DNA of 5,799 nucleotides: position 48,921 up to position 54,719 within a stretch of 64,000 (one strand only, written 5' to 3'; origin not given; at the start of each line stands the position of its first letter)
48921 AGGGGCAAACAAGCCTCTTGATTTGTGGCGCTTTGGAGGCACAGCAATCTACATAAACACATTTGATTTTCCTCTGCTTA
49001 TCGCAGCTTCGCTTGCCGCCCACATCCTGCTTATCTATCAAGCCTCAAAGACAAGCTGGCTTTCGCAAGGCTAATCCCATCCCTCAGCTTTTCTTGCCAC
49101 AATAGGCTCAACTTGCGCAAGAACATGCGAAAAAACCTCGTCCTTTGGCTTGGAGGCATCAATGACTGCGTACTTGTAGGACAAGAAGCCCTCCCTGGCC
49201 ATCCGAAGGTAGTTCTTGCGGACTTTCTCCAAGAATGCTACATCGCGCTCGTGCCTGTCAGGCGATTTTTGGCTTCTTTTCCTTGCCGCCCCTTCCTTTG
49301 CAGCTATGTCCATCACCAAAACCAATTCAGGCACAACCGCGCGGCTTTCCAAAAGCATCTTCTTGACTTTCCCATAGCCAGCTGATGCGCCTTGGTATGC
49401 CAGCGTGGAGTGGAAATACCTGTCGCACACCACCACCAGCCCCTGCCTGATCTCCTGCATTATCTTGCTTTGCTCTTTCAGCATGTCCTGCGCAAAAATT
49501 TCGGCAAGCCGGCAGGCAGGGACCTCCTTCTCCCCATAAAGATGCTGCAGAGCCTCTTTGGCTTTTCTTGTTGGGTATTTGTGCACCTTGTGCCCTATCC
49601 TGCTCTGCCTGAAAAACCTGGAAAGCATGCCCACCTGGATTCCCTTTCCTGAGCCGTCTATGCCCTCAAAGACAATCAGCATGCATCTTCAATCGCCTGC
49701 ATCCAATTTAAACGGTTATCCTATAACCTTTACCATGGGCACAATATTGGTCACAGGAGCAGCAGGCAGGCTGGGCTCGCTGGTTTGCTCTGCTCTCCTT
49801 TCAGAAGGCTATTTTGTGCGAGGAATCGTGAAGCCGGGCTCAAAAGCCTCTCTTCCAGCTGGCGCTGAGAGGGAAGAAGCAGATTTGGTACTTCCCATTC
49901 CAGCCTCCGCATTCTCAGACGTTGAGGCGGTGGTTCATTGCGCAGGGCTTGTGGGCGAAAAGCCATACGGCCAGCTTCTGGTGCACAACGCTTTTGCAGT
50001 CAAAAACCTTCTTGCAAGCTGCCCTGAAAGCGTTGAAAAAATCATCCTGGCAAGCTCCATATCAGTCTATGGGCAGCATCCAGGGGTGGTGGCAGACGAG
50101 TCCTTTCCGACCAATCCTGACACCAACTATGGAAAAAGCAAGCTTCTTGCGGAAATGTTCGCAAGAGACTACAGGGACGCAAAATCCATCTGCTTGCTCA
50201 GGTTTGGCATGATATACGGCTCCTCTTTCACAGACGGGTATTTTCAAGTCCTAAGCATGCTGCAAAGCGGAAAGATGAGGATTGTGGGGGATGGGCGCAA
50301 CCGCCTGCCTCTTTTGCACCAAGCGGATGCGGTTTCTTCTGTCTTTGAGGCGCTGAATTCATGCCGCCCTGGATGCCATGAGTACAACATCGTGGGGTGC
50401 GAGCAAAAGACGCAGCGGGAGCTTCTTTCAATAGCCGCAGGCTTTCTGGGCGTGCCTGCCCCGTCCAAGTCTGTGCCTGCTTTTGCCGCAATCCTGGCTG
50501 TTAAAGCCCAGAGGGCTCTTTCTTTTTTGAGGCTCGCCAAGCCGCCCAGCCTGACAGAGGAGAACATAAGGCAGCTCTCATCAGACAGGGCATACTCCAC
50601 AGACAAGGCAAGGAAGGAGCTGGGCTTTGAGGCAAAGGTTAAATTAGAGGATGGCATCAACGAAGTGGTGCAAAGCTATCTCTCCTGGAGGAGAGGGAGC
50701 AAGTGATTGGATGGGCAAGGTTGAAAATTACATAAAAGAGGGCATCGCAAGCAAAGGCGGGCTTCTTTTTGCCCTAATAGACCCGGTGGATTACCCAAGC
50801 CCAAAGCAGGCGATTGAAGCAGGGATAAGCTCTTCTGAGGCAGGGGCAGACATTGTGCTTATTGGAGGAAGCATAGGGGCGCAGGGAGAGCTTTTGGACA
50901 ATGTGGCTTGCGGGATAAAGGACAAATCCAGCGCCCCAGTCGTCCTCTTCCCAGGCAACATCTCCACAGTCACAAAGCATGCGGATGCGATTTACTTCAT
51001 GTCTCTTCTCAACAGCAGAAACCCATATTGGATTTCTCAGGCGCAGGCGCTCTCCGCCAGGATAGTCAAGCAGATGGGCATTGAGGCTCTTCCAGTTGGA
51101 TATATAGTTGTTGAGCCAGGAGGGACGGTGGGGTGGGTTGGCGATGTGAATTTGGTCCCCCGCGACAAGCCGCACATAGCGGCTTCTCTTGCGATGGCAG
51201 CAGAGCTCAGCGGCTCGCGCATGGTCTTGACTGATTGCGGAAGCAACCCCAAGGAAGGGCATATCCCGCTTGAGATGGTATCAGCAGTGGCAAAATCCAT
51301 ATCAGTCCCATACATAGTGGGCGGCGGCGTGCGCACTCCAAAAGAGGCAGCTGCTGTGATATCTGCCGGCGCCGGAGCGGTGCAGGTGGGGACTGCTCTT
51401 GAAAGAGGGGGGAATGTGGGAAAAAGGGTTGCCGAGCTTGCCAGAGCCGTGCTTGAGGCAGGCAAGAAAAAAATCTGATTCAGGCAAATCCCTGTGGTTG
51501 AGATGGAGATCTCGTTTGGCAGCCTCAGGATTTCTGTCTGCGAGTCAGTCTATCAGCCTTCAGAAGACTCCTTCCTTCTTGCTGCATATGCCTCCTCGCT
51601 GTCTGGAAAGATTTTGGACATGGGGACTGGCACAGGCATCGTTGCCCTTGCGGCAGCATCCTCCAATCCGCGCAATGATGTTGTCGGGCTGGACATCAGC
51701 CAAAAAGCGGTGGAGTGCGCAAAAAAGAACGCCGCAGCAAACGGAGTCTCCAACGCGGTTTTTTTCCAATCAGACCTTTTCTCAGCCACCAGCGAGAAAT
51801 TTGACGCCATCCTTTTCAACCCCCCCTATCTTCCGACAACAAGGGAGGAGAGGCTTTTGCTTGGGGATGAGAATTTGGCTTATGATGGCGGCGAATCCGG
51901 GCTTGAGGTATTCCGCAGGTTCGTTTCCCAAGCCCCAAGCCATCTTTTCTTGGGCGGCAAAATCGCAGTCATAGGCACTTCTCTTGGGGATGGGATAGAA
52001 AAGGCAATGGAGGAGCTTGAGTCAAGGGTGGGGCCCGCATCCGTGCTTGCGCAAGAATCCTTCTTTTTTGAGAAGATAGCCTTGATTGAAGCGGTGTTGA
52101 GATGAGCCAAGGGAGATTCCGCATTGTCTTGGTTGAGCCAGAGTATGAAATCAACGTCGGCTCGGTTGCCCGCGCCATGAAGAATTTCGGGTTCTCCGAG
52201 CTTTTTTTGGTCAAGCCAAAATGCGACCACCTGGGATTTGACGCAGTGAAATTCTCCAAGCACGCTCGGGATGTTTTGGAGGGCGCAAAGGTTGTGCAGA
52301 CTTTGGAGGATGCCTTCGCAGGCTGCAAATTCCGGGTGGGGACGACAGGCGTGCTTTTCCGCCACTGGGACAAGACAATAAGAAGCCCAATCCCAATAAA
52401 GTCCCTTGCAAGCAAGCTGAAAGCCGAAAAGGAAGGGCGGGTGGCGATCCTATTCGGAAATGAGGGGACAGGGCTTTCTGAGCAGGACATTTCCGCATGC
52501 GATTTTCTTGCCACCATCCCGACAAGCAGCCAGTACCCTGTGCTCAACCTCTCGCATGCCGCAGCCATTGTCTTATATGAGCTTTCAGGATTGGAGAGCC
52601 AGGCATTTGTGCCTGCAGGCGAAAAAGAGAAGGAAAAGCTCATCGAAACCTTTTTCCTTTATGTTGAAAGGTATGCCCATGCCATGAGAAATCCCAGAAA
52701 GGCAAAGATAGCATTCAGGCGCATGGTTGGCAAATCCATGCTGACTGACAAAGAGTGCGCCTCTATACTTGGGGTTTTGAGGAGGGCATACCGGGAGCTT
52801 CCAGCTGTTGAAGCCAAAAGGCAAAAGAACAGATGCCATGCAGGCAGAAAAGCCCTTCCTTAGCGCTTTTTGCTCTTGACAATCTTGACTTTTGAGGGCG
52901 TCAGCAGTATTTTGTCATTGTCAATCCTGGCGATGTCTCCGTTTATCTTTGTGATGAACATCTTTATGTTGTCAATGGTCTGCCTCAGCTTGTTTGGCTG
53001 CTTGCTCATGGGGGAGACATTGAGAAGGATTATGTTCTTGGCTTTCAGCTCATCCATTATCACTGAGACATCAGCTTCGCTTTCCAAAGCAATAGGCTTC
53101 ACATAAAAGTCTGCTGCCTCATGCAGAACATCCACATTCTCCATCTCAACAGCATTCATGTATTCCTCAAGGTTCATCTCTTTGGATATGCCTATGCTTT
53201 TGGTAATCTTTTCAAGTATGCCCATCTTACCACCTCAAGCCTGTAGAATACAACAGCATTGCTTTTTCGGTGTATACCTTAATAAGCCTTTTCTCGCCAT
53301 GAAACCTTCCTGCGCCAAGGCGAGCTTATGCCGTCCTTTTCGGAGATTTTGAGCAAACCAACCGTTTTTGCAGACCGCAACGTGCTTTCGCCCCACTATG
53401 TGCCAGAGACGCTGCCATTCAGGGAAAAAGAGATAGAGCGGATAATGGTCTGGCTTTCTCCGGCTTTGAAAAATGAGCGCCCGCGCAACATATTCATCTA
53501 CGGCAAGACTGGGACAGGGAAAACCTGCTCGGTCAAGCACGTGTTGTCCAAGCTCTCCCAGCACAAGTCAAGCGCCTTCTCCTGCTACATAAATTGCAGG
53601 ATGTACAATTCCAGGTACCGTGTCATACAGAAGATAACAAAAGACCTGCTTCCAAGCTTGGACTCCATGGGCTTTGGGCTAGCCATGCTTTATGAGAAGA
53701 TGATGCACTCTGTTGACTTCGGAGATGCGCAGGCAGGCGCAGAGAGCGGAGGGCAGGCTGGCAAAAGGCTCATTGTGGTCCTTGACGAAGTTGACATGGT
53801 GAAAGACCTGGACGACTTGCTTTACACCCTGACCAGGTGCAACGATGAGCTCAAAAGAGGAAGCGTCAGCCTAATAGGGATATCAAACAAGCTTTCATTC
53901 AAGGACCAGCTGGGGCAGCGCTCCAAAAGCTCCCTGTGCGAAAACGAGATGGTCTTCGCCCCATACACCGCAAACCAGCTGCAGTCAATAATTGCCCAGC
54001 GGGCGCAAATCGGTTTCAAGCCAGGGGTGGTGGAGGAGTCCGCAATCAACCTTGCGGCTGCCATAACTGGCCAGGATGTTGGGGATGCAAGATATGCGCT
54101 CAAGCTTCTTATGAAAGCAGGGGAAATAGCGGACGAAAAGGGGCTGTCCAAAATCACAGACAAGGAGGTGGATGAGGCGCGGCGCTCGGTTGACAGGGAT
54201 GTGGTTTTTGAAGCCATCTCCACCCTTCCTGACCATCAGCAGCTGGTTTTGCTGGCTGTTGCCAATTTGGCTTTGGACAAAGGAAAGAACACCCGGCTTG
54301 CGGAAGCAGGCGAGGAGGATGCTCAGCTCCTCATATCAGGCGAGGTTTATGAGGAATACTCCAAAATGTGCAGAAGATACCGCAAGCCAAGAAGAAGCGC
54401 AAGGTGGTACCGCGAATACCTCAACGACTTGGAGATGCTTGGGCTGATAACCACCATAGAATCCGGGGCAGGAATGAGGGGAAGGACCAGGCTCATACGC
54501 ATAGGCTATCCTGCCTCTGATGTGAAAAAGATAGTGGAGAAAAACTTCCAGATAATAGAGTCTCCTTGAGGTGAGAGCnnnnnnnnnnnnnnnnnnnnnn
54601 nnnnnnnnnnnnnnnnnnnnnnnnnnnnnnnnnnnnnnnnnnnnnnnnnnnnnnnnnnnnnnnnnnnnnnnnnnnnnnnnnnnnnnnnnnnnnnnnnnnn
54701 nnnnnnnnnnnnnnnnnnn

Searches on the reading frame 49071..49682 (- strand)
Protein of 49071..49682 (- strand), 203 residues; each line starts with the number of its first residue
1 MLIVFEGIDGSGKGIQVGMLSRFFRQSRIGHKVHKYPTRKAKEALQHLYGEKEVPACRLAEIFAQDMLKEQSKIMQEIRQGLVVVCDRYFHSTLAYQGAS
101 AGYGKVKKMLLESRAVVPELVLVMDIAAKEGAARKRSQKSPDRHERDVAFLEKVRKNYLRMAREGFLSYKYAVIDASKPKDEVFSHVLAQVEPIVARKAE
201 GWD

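Call 65: search_protein_families(library=pfam, proteins=[window:49071-49682:-], max_evalue=0.0001)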
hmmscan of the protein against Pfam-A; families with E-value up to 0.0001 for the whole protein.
window:49071-49682:- (203 aa): 1 family
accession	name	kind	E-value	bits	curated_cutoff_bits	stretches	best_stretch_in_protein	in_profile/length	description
PF02223.23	Thymidylate_kin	-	2.5e-24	86.4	27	1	5-185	1-183/185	Thymidylate kinase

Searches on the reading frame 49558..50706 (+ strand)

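Call 44: search_protein_families(library=pfam, proteins=[window:49558-50706:+], max_evalue=0.0001)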
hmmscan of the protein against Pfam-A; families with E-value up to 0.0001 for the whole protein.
window:49558-50706:+ (382 aa): 5 families
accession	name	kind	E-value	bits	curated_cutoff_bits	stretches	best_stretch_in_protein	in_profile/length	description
PF01370.27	Epimerase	-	8.5e-24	84.7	20.9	1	63-278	1-239/240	NAD dependent epimerase/dehydratase family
PF16363.11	GDP_Man_Dehyd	-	2.6e-17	63.7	27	1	144-369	102-331/332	GDP-mannose 4,6 dehydratase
PF07993.18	NAD_binding_4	-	1e-10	41.6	20.1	1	120-246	87-233/258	Male sterility protein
PF04321.23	RmlD_sub_bind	-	1.6e-08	34.4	27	1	62-245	2-178/287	RmlD substrate binding domain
PF13460.12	NAD_binding_10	-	9.4e-06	26.1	27.2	1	67-178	1-109/184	NAD(P)H-binding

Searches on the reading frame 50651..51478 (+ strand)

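Call 64: search_protein_families(library=pfam, proteins=[window:50651-51478:+], max_evalue=0.0001)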
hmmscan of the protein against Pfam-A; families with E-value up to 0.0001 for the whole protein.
window:50651-51478:+ (275 aa): 6 families
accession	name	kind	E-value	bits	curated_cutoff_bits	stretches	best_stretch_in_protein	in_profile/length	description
PF01884.23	PcrB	-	9.7e-43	146.7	23.9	1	43-254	12-215/226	PcrB family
PF00977.27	His_biosynth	-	1.6e-07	31.4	23.6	1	185-250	40-105/228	Histidine biosynthesis protein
PF01180.27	DHO_dh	-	2.5e-06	27.3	27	1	205-261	225-284/291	Dihydroorotate dehydrogenase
PF03060.21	NMO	-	5.6e-06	26.4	28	1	206-250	181-225/331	Nitronate monooxygenase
PF05690.20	ThiG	-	1.4e-05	25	23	1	202-272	159-228/247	Thiazole biosynthesis protein ThiG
PF04131.20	NanE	-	6.2e-05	22.7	27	0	210-261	137-187/192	Putative N-acetylmannosamine-6-phosphate epimerase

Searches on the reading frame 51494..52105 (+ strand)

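Call 64: search_protein_families(library=pfam, proteins=[window:51494-52105:+], max_evalue=0.0001)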
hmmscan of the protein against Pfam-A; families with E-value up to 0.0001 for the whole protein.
window:51494-52105:+ (203 aa): 12 families
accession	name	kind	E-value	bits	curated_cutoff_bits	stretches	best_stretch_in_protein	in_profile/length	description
PF05175.20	MTS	-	1.1e-23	84.2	23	1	27-112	22-108/170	Methyltransferase small domain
PF13847.12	Methyltransf_31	-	1.2e-14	54.7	27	1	39-110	6-82/145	Methyltransferase domain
PF13649.12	Methyltransf_25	-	3.6e-12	47.3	27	1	40-109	1-71/97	Methyltransferase domain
PF06325.19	PrmA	-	9.6e-12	45.4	22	1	39-109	164-233/296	Ribosomal protein L11 methyltransferase (PrmA)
PF08242.18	Methyltransf_12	-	2.3e-08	35.1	30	1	41-108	1-71/98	Methyltransferase domain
PF01170.24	UPF0020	-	3.3e-08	33.9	22.3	1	53-120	69-139/197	RMKL-like, methyltransferase domain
PF08241.18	Methyltransf_11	-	3.8e-08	34.3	21.2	1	41-108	1-66/95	Methyltransferase domain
PF24675.1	NpmA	-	4.2e-06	26.6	60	1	30-93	17-84/214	16S rRNA (adenine(1408)-N(1))-methyltransferase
PF02390.23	Methyltransf_4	-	5.5e-06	26.4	24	1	40-97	5-62/173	Putative methyltransferase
PF10294.15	Methyltransf_16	-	6.6e-06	26.4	21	1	37-92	47-103/174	Lysine methyltransferase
PF13489.12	Methyltransf_23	-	1.3e-05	25.4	27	1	34-108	20-87/164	Methyltransferase domain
PF03602.21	Cons_hypoth95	-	2.6e-05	24.4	24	1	38-114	43-125/182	Conserved hypothetical protein 95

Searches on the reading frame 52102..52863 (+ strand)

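Call 64: search_protein_families(library=pfam, proteins=[window:52102-52863:+], max_evalue=0.0001)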
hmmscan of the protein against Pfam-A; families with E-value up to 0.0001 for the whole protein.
window:52102-52863:+ (253 aa): 2 families
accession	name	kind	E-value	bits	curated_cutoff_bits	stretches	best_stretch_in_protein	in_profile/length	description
PF00588.24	SpoU_methylase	-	1.9e-31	109.5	29.7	1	6-159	2-142/142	SpoU rRNA Methylase family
PF09936.14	Methyltrn_RNA_4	-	6.9e-06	26.5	22.6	1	50-160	70-179/182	SAM-dependent RNA methyltransferase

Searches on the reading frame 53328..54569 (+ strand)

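Call 64: search_protein_families(library=pfam, proteins=[window:53328-54569:+], max_evalue=0.0001)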
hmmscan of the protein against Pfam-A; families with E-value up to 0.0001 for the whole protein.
window:53328-54569:+ (413 aa): 9 families
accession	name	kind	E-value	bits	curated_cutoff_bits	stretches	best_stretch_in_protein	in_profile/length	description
PF22703.2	Cdc6_lid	-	4.5e-21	75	27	1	220-285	2-67/68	Cdc6 AAA+ ATPase-type lid domain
PF09079.17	Cdc6_C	-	3.4e-20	72.3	25.1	1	295-401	1-95/96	CDC6, C terminal winged helix domain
PF13401.12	AAA_22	-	2e-10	41.5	27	1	51-185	4-123/130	AAA domain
PF13191.12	AAA_16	-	2.9e-09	38.1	32.6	1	29-160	2-146/167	AAA ATPase domain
PF01637.24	ATPase_2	-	1.5e-07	31.9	33.2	1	32-174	4-141/225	ATPase domain predominantly from Archaea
PF22606.2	Cdc6-ORC-like_ATPase_lid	-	2.4e-06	27.8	27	1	213-268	1-56/60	Cdc6/ORC-like, ATPase lid domain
PF12775.13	AAA_7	-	1.6e-05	24.9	25.8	0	39-95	22-74/181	P-loop containing dynein motor region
PF00931.28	NB-ARC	-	8e-05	22.4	23.5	0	33-112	2-75/248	NB-ARC domain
PF24883.2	NPHP3_N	-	9e-05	23.2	24.8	0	50-171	20-149/164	Nephrocystin 3, N-terminal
